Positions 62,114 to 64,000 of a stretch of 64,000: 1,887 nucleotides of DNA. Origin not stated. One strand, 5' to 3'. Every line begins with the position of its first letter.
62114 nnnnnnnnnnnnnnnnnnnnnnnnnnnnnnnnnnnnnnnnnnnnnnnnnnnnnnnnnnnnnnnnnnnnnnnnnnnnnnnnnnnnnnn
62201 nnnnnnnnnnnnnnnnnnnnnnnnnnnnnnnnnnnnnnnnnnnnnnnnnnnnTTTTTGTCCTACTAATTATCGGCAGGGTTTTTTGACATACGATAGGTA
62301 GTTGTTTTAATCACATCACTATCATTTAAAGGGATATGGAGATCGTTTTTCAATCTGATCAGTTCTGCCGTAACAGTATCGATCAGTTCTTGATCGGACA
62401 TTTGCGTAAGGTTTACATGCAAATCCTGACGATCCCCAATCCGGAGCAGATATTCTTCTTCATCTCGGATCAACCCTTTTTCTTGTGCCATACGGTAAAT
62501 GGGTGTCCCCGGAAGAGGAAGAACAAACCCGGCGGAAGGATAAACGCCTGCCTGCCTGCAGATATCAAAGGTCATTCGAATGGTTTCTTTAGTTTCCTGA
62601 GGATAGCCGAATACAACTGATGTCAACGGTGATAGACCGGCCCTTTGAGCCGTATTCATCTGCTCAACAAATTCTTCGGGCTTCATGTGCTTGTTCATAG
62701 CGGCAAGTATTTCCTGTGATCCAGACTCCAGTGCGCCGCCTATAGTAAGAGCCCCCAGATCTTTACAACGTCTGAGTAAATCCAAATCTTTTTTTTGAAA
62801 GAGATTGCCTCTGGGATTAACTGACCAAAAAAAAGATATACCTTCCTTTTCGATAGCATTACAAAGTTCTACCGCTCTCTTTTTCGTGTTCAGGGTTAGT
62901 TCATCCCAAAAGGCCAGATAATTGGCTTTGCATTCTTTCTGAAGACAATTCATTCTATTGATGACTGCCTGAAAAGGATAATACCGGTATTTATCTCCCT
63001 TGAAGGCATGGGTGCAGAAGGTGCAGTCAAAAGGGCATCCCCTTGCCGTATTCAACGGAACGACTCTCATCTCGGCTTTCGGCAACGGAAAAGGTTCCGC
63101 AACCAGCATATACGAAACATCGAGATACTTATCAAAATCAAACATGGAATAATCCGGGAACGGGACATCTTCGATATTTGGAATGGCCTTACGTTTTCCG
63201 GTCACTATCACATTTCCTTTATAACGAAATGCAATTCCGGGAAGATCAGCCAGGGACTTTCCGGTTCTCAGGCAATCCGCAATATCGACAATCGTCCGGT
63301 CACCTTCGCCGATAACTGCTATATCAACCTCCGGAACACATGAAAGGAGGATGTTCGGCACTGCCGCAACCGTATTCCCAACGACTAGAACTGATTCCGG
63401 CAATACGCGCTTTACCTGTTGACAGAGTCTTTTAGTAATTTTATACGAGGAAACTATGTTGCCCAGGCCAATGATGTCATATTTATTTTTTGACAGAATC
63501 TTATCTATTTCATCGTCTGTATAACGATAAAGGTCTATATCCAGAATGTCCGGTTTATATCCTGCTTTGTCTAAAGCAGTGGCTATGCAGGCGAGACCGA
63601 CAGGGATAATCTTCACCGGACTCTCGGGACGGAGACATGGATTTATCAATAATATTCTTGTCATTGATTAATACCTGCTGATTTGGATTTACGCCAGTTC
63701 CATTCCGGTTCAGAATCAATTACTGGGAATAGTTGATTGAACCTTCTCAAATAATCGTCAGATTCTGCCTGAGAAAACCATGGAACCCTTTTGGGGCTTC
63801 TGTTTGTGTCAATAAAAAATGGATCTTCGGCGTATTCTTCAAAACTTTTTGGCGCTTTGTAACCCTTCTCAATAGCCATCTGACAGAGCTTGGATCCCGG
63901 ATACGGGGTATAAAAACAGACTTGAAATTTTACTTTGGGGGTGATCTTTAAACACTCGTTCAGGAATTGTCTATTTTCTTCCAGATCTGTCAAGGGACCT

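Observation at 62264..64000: Tandem, translationally coupled radical SAM genes at the window edge: the locus continues with more radical chemistry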

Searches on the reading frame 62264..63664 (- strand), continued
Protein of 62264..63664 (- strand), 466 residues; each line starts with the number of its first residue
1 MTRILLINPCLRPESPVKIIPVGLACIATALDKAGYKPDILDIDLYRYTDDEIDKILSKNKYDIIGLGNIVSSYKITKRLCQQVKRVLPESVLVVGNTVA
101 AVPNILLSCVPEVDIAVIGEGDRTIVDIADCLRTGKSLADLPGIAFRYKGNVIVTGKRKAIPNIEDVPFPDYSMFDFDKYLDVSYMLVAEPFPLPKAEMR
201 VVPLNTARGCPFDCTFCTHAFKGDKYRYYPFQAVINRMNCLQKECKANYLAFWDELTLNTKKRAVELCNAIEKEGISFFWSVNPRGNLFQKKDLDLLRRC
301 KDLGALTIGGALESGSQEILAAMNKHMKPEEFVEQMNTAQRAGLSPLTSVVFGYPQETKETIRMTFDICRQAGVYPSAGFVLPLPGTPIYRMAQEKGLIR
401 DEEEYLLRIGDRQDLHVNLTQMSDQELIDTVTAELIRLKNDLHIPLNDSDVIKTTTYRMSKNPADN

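Call 85: find_encoding_contigs(protein=P0006, flank=10000, max_places=2)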
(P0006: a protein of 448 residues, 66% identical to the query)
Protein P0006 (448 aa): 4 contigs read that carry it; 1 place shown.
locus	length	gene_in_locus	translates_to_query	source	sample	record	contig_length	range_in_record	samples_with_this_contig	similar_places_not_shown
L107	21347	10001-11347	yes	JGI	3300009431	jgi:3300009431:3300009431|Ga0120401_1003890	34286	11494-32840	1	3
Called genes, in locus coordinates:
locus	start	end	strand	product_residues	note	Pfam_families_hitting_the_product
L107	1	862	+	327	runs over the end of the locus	PF01073:3Beta_HSD, PF01370:Epimerase, PF02719:Polysacc_synt_2, PF04321:RmlD_sub_bind, PF05368:NmrA (weak), PF07993:NAD_binding_4 (faint), PF13460:NAD_binding_10, PF16363:GDP_Man_Dehyd, +1 more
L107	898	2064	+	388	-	PF00155:Aminotran_1_2, PF01041:DegT_DnrJ_EryC1, PF01212:Beta_elim_lyase (faint)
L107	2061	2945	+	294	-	PF00248:Aldo_ket_red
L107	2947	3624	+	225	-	PF13489:Methyltransf_23, PF13847:Methyltransf_31, PF08241:Methyltransf_11, PF08242:Methyltransf_12, PF13649:Methyltransf_25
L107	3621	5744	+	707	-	PF02348:CTP_transf_3, PF12804:NTP_transf_3 (faint), PF00202:Aminotran_3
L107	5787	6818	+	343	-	PF04101:Glyco_tran_28_C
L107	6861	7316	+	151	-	PF13302:Acetyltransf_3, PF13420:Acetyltransf_4, PF13523:Acetyltransf_8 (faint), PF00583:Acetyltransf_1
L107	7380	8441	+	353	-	PF03102:NeuB, PF08666:SAF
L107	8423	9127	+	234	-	PF21553:Formyl_trans_C_2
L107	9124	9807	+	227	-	PF02585:PIG-L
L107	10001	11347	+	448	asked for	PF02310:B12-binding, PF04055:Radical_SAM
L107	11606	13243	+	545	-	-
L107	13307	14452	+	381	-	PF13472:Lipase_GDSL_2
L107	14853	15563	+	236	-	PF13186:SPASM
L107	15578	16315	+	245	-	PF13489:Methyltransf_23 (weak)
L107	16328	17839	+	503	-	PF02310:B12-binding, PF04055:Radical_SAM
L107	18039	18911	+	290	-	PF01522:Polysacc_deac_1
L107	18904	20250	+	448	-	PF13439:Glyco_transf_4 (weak), PF00534:Glycos_transf_1, PF13692:Glyco_trans_1_4, PF13524:Glyco_trans_1_2, PF20706:GT4-conflict (weak)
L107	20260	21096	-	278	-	PF00535:Glycos_transf_2, PF13641:Glyco_tranf_2_3 (faint)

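Call 86: find_encoding_contigs(protein=P0132, flank=10000, max_places=2)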
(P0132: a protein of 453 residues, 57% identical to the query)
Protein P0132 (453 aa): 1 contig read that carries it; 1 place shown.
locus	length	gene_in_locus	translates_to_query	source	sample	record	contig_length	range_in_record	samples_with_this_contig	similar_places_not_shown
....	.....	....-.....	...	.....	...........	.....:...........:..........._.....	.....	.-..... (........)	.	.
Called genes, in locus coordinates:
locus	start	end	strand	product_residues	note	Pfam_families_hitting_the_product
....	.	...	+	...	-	?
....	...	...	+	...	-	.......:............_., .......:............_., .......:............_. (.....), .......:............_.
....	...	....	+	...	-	-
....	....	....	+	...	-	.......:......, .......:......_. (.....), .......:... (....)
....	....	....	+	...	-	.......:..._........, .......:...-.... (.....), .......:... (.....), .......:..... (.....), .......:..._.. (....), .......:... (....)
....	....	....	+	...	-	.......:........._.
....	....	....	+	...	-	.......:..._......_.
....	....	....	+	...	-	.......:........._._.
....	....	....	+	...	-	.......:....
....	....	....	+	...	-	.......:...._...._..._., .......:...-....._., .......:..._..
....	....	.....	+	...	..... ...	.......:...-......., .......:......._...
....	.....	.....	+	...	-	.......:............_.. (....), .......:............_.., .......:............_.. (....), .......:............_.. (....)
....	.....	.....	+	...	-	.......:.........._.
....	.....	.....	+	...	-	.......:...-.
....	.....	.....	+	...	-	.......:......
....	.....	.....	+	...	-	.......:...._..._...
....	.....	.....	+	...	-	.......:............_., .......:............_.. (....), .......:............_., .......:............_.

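Call 92: search_solved_structures(query=A1, max_evalue=0.001)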
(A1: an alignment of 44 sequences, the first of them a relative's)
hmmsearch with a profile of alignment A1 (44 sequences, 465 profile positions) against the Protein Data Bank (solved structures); distinct sequences matched with E-value up to 0.001: 6.
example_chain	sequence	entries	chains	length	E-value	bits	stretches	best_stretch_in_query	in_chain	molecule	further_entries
6fd2_B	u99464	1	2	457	2.2e-21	79.2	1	202-402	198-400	Putative apramycin biosynthetic oxidoreductase 4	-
9ccb_A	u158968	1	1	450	2.7e-17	65.7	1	191-374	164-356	Radical SAM core domain-containing protein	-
7kdx_A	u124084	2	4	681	1.4e-16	63.4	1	62-365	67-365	Methyltransferase TokK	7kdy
5ul2_A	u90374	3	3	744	4e-16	61.9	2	3-174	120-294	OxsB protein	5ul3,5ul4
9n1b_A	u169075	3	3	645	1.2e-11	47.1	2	200-366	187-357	Radical SAM protein | Radical SAM enzyme CysS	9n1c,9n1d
6wte_A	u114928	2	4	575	2.5e-07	32.9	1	16-371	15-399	B12-binding domain-containing protein | Tryptophan-C2-methyltransferase containing B12-binding domain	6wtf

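Call 93: search_solved_structures(query=A2, max_evalue=0.001)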
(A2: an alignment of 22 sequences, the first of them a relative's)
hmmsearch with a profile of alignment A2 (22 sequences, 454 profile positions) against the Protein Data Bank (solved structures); distinct sequences matched with E-value up to 0.001: 6.
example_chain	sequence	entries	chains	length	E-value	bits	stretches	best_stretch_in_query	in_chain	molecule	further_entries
6fd2_B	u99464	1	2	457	2.4e-17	65.8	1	193-395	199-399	Putative apramycin biosynthetic oxidoreductase 4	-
5ul2_A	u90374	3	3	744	5.1e-13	51.5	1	126-367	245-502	OxsB protein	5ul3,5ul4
9ccb_A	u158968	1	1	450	5.6e-10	41.5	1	297-387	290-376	Radical SAM core domain-containing protein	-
7kdx_A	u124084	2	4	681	3.3e-09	39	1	76-347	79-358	Methyltransferase TokK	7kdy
9n1b_A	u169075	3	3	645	6.4e-05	24.8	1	195-264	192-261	Radical SAM protein | Radical SAM enzyme CysS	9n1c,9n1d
2qgq_A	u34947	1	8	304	0.00095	21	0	197-361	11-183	Protein TM_1862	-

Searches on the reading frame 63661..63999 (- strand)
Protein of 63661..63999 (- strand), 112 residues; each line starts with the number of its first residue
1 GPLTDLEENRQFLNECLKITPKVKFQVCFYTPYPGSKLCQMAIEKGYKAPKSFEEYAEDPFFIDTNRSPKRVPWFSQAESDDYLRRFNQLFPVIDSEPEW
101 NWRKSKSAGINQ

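Call 3: search_protein_families(library=pfam, proteins=[window:63661-63999:-], max_evalue=0.01)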
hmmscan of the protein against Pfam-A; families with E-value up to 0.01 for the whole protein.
window:63661-63999:- (112 aa): 0 families

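Call 7: search_protein_families(library=ncbifam, proteins=[window:63661-63999:-], max_evalue=0.01)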
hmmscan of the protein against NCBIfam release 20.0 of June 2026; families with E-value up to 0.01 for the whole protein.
window:63661-63999:- (112 aa): 0 families

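Call 12: find_homologous_proteins(query=window:63661-63999:-)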
Query window:63661-63999:-: 1 candidates shared short words with the query, none scored E <= 0.001.
